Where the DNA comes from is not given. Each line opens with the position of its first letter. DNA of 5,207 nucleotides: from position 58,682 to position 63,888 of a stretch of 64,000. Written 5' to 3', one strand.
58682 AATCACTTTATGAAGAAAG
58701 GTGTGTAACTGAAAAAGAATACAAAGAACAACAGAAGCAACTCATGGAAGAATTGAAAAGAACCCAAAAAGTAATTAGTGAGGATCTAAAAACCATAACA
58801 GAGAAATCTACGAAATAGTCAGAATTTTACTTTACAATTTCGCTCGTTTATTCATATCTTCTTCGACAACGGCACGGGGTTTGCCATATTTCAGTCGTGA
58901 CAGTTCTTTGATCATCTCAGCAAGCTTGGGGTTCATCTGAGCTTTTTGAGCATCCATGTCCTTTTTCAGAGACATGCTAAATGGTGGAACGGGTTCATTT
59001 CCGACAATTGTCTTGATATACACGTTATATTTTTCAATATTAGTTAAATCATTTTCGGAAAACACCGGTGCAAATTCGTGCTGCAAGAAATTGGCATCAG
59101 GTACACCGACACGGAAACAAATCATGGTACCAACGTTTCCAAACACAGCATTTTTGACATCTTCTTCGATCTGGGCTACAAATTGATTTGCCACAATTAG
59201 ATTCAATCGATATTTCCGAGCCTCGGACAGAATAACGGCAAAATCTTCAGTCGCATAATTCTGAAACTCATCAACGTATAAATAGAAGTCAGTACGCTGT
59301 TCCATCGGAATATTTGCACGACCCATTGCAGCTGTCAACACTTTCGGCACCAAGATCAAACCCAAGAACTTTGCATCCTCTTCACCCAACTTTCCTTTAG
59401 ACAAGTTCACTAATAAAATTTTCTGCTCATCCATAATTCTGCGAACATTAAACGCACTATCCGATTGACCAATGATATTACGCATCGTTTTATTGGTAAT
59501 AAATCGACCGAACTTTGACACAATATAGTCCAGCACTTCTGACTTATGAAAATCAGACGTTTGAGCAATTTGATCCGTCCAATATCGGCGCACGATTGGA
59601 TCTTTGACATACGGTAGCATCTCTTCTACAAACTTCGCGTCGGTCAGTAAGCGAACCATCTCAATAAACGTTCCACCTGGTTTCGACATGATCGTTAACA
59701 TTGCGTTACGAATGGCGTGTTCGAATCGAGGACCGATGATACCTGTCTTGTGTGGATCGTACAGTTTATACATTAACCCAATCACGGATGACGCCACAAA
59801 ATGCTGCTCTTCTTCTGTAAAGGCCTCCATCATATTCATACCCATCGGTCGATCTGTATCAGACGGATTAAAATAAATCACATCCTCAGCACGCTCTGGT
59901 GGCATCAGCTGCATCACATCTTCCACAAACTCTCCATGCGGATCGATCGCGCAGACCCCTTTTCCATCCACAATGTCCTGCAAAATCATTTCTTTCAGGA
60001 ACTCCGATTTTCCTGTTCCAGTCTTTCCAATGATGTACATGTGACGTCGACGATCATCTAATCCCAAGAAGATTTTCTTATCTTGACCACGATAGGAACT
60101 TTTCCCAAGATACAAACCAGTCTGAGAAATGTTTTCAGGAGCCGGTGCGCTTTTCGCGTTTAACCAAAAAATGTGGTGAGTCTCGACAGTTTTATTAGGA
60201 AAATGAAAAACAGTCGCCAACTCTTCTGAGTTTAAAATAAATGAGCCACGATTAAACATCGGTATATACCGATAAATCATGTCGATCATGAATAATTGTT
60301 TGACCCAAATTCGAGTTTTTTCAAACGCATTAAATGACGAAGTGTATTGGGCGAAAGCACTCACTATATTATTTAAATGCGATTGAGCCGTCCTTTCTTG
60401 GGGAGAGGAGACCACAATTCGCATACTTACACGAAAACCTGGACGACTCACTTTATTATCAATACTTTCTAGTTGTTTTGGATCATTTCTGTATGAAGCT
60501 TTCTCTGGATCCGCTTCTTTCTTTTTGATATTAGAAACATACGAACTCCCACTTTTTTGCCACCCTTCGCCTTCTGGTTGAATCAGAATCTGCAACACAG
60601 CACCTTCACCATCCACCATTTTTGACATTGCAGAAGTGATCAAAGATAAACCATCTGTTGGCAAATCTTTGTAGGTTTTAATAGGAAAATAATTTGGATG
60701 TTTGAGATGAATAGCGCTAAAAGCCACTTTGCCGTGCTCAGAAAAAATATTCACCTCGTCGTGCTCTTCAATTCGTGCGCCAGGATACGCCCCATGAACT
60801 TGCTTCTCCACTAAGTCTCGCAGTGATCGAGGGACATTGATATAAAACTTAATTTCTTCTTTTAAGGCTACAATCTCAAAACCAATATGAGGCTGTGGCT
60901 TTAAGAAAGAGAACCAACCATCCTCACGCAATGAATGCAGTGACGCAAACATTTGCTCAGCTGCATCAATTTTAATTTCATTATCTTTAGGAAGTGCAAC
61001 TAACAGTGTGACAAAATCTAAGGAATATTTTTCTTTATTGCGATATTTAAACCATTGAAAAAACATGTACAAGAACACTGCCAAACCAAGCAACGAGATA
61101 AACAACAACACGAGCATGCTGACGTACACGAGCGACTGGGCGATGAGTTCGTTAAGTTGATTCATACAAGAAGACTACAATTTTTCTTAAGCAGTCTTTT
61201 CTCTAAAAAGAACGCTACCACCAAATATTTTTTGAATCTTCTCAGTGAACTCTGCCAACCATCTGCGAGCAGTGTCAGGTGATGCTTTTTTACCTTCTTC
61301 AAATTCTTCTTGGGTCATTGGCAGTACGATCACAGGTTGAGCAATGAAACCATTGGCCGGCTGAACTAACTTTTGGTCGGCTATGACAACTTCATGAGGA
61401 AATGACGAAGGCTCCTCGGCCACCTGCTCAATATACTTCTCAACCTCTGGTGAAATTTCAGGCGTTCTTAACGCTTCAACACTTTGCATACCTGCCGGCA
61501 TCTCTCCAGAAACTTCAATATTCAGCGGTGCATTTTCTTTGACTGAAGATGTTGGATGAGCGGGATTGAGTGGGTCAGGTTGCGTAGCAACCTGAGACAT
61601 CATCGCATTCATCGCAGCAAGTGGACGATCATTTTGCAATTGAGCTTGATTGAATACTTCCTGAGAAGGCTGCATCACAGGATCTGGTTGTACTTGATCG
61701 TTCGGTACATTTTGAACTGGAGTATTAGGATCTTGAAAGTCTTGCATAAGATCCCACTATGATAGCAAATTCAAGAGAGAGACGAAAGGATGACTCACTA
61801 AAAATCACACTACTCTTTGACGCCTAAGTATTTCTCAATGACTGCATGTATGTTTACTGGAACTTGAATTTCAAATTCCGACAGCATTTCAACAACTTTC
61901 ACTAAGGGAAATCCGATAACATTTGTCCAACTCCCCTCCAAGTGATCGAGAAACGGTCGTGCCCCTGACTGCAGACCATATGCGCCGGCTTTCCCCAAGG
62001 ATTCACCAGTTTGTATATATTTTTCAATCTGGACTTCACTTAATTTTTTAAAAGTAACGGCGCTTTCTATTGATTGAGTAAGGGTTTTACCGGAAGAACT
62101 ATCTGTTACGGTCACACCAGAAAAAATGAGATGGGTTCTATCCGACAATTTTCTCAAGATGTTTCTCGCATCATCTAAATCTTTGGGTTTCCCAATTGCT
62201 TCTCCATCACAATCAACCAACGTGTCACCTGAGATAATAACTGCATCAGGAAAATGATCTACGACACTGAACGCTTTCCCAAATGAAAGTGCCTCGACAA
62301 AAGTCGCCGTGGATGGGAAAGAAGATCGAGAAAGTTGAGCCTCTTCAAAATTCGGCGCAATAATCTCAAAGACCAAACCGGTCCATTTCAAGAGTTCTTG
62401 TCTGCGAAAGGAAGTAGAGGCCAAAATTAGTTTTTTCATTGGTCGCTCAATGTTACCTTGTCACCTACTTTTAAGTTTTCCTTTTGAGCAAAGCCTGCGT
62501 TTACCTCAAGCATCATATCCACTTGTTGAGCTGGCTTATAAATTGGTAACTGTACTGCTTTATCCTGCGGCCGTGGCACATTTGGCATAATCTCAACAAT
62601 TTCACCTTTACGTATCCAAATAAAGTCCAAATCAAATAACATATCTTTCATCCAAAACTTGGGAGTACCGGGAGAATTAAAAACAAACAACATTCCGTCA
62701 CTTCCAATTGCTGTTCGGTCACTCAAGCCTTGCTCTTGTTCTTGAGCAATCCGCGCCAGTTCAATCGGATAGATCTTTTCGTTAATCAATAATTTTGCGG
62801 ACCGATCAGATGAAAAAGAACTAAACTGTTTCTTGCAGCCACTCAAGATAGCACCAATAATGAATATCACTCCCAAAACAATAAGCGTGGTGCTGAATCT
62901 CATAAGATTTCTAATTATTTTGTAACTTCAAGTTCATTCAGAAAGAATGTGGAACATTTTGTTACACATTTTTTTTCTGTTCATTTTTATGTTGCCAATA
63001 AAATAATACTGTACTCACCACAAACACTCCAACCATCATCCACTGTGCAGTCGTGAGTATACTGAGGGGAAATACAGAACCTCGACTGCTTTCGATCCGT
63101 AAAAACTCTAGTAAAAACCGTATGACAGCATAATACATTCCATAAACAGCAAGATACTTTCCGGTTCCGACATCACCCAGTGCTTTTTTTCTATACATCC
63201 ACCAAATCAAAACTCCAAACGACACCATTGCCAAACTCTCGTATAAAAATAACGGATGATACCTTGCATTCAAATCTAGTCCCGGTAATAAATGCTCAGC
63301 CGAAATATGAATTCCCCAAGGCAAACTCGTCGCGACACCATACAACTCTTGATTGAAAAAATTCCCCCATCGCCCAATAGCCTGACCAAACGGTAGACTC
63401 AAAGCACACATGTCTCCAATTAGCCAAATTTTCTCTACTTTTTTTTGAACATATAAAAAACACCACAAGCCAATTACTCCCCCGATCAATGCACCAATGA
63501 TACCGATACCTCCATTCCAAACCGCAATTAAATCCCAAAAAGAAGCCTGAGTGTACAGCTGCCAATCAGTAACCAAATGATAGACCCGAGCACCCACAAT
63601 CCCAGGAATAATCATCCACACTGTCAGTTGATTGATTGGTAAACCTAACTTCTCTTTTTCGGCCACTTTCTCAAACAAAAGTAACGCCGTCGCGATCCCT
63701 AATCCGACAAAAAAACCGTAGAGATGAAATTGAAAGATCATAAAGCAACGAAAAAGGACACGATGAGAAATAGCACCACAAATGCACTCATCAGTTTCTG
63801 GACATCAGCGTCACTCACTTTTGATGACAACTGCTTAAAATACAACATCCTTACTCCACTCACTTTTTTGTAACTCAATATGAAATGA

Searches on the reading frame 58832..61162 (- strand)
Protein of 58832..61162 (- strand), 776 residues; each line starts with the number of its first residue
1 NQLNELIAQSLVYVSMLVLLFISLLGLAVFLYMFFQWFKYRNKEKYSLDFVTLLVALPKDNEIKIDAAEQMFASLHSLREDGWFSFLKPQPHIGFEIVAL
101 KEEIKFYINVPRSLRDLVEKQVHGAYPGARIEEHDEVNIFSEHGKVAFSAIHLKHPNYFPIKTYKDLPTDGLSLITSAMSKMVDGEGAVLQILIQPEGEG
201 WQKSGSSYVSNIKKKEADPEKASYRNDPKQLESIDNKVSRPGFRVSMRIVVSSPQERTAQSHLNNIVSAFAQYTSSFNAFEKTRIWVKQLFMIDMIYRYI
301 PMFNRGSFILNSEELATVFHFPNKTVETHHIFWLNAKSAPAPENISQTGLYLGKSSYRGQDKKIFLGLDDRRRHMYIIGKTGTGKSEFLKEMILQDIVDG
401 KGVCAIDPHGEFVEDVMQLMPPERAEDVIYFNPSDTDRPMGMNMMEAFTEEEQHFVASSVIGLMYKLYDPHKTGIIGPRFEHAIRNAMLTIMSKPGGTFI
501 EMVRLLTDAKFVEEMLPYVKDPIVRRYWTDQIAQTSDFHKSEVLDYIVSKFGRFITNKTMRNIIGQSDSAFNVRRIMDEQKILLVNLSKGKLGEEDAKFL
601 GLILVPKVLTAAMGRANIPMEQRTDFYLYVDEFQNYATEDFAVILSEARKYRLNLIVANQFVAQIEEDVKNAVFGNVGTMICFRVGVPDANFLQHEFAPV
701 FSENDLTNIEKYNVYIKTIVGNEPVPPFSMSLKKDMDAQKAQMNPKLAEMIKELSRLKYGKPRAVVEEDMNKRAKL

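Call 11: search_protein_families(library=pfam, proteins=[window:58832-61162:-], max_evalue=0.001)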
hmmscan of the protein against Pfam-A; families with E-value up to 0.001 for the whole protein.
window:58832-61162:- (776 aa): 3 families
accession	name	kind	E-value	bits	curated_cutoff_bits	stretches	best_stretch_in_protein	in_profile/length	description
PF10412.15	TrwB_AAD_bind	-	5.9e-09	35.7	20.5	1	371-464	14-101/387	Type IV secretion-system coupling protein DNA-binding domain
PF01935.23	DUF87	-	7.3e-08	33.2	23.2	1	363-434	13-82/220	Helicase HerA, central domain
PF12696.13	TraG-D_C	-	0.00029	21.2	22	1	627-693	3-72/126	TraM recognition site of TraD and TraG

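Call 63: search_protein_families(library=ncbifam, proteins=[window:58832-61162:-], max_evalue=0.1)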
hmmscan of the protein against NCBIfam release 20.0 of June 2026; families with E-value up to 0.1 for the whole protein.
window:58832-61162:- (776 aa): 12 families
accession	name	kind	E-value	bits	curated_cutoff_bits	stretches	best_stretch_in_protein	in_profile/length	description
TIGR03743.1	SXT_TraD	subfamily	8.4e-14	50.9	366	2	353-452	153-258/636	conjugative transfer system coupling protein TraD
NF045973.1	conju_CD1115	equivalog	2.5e-11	43.1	250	1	360-686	12-358/442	VirD4-like conjugal transfer protein, CD1115 family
NF041447.1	TrbC_conju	equivalog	1.6e-10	40.1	800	1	344-408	101-165/685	F-type conjugative transfer protein TrbC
TIGR03754.1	conj_TOL_TraD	equivalog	4.4e-07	28.8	647.55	1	360-419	168-225/643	type IV conjugative transfer system coupling protein TraD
NF053655.1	CedD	equivalog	3.3e-06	26.1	600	1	352-419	201-268/527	DNA-translocating ATPase CedD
NF045975.1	VirB4_plasma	equivalog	4e-06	24.8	590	1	374-413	517-556/894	Mbov_0397 family ICE element conjugal transfer ATPase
NF041017.1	DNA_import_CedB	equivalog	0.00047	18.9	700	1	343-392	247-295/590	DNA import protein CedB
TIGR00929.1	VirB4_CagE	subfamily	0.0077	14.5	643.1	0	530-714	554-729/792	VirB4 family type IV secretion/conjugal transfer ATPase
NF045971.1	conju_CD1110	equivalog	0.026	12.8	325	0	376-414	419-458/752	VirB4-like conjugal transfer ATPase, CD1110 family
TIGR02237.1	recomb_radB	equivalog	0.028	14.3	172.4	0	638-675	126-163/210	DNA repair and recombination protein RadB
TIGR02759.1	TraD_Ftype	equivalog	0.043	12.6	521.35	0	372-417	176-221/566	type IV conjugative transfer system coupling protein TraD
NF042943.1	HerA_antiphage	equivalog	0.057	12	800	0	347-401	132-184/566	anti-phage-associated helicase HerA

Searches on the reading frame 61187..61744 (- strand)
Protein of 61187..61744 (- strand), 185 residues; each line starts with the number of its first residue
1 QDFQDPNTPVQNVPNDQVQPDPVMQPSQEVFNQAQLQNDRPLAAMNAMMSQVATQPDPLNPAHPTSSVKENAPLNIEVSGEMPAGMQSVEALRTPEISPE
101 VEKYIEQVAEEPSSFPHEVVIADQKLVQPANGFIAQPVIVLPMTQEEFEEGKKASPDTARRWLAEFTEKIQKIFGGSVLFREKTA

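Call 11: search_protein_families(library=pfam, proteins=[window:61187-61744:-], max_evalue=0.001)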
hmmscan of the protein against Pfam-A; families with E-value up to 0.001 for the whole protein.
window:61187-61744:- (185 aa): 0 families

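Call 63: search_protein_families(library=ncbifam, proteins=[window:61187-61744:-], max_evalue=0.1)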
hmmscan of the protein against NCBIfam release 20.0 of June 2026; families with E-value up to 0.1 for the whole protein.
window:61187-61744:- (185 aa): 1 family
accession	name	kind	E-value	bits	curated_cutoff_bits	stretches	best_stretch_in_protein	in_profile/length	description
NF001033.0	PRK00114.1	equivalog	0.049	12.8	244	1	87-152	130-192/297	Hsp33 family molecular chaperone HslO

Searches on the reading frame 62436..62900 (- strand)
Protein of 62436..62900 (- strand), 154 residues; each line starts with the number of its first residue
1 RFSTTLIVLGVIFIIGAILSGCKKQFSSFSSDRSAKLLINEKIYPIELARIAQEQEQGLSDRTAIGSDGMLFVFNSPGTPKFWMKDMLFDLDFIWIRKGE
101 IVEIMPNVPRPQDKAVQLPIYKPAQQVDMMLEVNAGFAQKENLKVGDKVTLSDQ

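Call 11: search_protein_families(library=pfam, proteins=[window:62436-62900:-], max_evalue=0.001)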
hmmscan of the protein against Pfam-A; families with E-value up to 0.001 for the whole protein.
window:62436-62900:- (154 aa): 1 family
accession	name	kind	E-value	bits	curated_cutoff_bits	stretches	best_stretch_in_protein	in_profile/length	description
PF02643.20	DUF192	-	7.3e-25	87.4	27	1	46-150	3-95/96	Uncharacterized ACR, COG1430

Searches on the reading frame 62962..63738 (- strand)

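Call 11: search_protein_families(library=pfam, proteins=[window:62962-63738:-], max_evalue=0.001)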
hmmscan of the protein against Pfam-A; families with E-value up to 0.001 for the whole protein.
window:62962-63738:- (258 aa): 2 families
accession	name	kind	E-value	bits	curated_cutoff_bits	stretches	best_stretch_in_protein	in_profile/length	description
PF01790.23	LGT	-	2.8e-53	181.2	24.9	1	2-248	9-240/240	Prolipoprotein diacylglyceryl transferase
PF09990.14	DUF2231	-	3.1e-05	24.5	26.4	0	42-127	7-98/139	Predicted membrane protein (DUF2231)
